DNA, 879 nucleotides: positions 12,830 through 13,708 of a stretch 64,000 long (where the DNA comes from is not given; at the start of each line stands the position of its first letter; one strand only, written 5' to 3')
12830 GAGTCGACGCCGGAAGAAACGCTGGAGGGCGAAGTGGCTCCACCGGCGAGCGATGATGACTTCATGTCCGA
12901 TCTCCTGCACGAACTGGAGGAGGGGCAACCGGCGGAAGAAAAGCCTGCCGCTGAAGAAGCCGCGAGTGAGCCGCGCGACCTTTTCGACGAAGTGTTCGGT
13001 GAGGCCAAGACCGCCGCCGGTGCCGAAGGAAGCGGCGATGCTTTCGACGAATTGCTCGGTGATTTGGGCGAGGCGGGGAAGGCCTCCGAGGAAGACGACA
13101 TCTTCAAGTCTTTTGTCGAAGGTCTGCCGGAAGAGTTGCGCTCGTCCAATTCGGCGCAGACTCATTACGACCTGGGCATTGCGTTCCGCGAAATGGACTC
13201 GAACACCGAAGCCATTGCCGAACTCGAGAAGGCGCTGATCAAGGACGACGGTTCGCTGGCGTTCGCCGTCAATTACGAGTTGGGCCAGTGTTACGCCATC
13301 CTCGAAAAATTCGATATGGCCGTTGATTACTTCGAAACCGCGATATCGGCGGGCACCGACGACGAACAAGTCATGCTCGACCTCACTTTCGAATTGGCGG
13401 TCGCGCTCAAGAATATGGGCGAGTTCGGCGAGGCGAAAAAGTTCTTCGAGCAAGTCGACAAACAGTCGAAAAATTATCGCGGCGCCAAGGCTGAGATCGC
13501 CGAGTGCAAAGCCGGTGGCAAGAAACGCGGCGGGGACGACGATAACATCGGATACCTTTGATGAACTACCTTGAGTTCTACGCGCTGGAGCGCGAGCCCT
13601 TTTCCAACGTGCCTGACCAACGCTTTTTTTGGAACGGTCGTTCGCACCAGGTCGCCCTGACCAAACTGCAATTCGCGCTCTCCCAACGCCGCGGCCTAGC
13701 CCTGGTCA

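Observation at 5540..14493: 2673-aa acidic TPR megaprotein translationally coupled to an ExeA/GspA-like AAA ATPase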

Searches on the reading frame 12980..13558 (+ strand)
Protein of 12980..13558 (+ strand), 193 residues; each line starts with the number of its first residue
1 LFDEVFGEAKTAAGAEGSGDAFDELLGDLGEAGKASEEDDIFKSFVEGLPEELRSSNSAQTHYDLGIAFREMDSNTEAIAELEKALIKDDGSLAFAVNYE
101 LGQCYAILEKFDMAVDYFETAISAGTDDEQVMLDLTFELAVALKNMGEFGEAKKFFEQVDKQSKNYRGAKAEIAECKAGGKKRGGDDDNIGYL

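Call 61: search_protein_families(library=ncbifam, proteins=[window:12980-13558:+], max_evalue=0.000001)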
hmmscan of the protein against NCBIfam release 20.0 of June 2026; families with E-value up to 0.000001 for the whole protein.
window:12980-13558:+ (193 aa): 3 families
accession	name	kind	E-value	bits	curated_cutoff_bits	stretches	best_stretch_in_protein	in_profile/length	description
NF040959.1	MamA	equivalog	4.3e-10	39.4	200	1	56-132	102-176/204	magnetosome protein MamA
NF052243.1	T4PFormProtSgmX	equivalog_domain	1.9e-08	33.1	1800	1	37-178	868-1015/1065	type IV pili formation protein SgmX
TIGR02795.1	tol_pal_ybgF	equivalog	8e-08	32.9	90.1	0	96-162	40-105/119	tol-pal system protein YbgF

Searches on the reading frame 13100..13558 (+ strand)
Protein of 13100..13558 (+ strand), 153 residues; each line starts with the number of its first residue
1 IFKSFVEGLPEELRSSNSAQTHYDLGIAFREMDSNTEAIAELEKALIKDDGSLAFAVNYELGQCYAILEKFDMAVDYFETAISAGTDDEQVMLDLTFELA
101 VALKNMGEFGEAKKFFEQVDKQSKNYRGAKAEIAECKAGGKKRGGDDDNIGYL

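Call 57: search_solved_structures(query=window:13100-13558:+, max_evalue=0.01)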
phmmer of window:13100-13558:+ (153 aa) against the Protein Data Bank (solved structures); distinct sequences matched with E-value up to 0.01: 38.
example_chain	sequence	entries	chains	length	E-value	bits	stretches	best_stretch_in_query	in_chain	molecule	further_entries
9qhb_A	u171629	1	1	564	4.4e-21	79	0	17-84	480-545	Engineered tetratricopeptide repeat protein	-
8bu0_A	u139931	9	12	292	3.2e-14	56.7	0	17-83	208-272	Consensus tetratricopeptide repeat protein | Crystal structure of an 8-repeat consensus TPR superhelix with Zinc. | Monomer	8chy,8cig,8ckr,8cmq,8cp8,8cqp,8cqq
9qhc_A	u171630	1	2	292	1.1e-11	48.5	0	17-83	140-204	Engineered tetratricopeptide repeat protein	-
8ch0_A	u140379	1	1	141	1.1e-07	35.5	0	17-83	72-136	Consensus tetratricopeptide repeat protein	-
2fo7_A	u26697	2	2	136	7.1e-07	32.9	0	17-83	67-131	SYNTHETIC CONSENSUS TPR PROTEIN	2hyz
1na0_A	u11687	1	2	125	2.2e-06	31.3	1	16-137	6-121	designed protein CTPR3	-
8dtf_A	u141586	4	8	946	3.7e-05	27.3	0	13-82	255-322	Probable UDP-N-acetylglucosamine--peptide N-acetylglucosaminyltransferase SPINDLY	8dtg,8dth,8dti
7y4i_A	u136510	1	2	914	3.7e-05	27.3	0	12-82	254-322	Probable UDP-N-acetylglucosamine--peptide N-acetylglucosaminyltransferase SPINDLY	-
3asg_A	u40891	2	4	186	4.6e-05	27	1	24-116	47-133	MamA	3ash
9gzg_A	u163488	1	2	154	4.9e-05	26.9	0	17-84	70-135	Engineered CTPR protein with glutamic acids for conductivity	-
2wqh_A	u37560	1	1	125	8.6e-05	26.2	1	16-136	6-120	CTPR3Y3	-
8ump_A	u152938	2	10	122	8.7e-05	26.1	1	13-88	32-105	T33-ml35-redesigned-TPR-domain-fold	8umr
3as8_A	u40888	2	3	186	9.2e-05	26.1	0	24-116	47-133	Magnetosome protein MamA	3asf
6vfh_A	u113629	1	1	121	0.00011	25.8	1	14-92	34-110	T33_dn10A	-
7obi_A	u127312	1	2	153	0.00014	25.5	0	16-90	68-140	CTPR-rv4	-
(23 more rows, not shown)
